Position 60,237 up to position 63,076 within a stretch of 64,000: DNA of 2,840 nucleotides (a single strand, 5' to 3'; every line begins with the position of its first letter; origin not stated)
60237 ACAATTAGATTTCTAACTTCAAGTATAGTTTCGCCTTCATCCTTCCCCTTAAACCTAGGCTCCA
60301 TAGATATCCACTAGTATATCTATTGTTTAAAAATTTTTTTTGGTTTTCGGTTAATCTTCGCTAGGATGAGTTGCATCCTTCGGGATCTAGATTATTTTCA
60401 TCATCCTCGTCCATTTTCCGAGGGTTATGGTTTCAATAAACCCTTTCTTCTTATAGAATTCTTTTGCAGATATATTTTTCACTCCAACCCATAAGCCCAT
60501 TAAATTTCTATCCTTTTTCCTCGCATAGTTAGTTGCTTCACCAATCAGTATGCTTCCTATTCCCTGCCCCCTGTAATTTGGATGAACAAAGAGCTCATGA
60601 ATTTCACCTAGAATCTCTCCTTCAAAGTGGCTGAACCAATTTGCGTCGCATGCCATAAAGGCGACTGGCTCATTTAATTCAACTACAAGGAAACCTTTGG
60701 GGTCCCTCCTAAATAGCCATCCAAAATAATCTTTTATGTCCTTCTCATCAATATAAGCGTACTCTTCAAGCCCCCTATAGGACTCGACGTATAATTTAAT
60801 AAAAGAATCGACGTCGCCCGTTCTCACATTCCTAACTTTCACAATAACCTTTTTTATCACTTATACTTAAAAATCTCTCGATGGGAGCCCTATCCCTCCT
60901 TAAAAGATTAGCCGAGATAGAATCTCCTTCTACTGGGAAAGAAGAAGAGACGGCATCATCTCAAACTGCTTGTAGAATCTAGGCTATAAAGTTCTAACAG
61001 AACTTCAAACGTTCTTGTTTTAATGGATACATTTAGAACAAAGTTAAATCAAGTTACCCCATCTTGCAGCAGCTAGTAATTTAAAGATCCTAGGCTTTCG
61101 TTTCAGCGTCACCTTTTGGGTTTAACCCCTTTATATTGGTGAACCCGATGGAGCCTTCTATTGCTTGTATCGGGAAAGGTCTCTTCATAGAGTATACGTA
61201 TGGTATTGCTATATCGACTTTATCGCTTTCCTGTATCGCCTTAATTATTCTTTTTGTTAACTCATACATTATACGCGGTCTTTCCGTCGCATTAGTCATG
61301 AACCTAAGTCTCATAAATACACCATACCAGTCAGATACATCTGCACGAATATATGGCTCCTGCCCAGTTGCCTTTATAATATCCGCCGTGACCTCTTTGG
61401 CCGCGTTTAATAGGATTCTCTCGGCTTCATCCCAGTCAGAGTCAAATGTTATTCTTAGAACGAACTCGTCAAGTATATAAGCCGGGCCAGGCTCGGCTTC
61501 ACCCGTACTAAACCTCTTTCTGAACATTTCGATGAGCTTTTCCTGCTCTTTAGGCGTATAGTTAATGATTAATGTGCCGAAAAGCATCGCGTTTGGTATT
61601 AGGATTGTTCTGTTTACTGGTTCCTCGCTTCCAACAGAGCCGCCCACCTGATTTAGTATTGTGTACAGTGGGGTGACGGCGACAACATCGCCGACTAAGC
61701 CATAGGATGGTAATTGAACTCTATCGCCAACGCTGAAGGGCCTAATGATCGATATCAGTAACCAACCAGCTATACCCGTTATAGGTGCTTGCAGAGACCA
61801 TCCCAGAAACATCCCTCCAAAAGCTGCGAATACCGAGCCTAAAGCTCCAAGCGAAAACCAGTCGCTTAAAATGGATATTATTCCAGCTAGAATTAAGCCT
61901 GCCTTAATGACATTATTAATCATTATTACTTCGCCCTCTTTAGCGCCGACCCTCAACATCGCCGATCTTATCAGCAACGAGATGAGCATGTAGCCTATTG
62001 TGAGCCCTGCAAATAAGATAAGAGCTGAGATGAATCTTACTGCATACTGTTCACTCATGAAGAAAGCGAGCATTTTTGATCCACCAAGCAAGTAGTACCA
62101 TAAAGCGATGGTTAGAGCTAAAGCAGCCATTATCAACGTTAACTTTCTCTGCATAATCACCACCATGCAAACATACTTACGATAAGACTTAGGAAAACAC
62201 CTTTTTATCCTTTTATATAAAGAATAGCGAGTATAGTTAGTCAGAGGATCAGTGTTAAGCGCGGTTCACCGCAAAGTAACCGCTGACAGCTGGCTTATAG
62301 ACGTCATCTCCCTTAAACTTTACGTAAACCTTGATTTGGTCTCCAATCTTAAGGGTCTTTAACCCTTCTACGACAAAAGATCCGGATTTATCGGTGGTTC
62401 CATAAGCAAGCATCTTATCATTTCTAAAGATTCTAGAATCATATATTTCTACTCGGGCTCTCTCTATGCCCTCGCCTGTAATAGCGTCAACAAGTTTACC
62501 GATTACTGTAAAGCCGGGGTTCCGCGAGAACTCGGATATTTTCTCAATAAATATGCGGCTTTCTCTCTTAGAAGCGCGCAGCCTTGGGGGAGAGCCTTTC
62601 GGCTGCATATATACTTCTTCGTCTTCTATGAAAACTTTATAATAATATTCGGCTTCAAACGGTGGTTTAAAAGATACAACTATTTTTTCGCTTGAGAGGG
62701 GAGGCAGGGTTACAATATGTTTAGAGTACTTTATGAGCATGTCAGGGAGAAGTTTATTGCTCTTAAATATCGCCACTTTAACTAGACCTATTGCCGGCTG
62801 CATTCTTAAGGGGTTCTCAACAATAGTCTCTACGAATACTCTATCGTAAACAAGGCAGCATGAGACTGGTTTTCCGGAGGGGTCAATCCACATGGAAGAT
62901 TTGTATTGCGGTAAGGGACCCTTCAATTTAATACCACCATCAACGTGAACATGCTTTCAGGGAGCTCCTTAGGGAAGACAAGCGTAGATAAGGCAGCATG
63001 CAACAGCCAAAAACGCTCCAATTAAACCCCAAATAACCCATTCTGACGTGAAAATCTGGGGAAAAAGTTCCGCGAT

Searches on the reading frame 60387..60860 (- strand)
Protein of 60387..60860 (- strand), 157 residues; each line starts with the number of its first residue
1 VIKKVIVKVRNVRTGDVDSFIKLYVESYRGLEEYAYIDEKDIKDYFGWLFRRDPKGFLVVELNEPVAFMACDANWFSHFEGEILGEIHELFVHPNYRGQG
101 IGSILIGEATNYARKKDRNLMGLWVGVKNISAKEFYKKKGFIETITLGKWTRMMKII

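Call 61: search_protein_families(library=pfam, proteins=[window:60387-60860:-], max_evalue=0.001)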
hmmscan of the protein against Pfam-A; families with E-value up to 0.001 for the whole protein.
window:60387-60860:- (157 aa): 6 families
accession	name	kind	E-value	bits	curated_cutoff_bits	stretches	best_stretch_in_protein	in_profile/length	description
PF00583.31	Acetyltransf_1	-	2.2e-19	70.3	20.7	1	22-141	6-116/116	Acetyltransferase (GNAT) family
PF13508.13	Acetyltransf_7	-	1.5e-14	54.6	27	1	56-142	4-83/84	Acetyltransferase (GNAT) domain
PF13673.13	Acetyltransf_10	-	1.4e-10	41.7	23.6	1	85-144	52-110/128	Acetyltransferase (GNAT) domain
PF08445.16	FR47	-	1.6e-06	28.5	22.1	1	84-144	21-80/86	FR47-like protein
PF14542.12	Acetyltransf_CG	-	3.5e-05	24.3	30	1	87-118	27-58/80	GCN5-related N-acetyl-transferase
PF13527.13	Acetyltransf_9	-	0.00063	20.2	25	0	9-141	2-124/127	Acetyltransferase (GNAT) domain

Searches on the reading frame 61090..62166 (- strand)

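Call 61: search_protein_families(library=pfam, proteins=[window:61090-62166:-], max_evalue=0.001)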
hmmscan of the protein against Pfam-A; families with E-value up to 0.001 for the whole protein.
window:61090-62166:- (358 aa): 1 family
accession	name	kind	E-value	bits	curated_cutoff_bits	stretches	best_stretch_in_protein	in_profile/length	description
PF00924.24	MS_channel_2nd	-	1.6e-06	28.5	20.2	1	129-204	3-67/68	Mechanosensitive ion channel, beta-domain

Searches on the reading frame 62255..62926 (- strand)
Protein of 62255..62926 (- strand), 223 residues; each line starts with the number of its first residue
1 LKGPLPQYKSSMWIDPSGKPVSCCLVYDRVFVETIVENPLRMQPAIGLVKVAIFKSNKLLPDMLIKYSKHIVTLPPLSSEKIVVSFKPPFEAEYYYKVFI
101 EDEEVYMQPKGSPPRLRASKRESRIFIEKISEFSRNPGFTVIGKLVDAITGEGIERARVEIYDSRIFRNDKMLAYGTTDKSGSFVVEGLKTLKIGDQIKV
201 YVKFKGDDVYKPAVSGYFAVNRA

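Call 61: search_protein_families(library=pfam, proteins=[window:62255-62926:-], max_evalue=0.001)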
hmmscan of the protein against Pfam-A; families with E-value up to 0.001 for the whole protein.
window:62255-62926:- (223 aa): 1 family
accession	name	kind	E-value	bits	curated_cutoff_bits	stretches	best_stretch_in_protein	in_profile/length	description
PF01060.29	TTR-52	-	6e-05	24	24.9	1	152-204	9-59/79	Transthyretin-like family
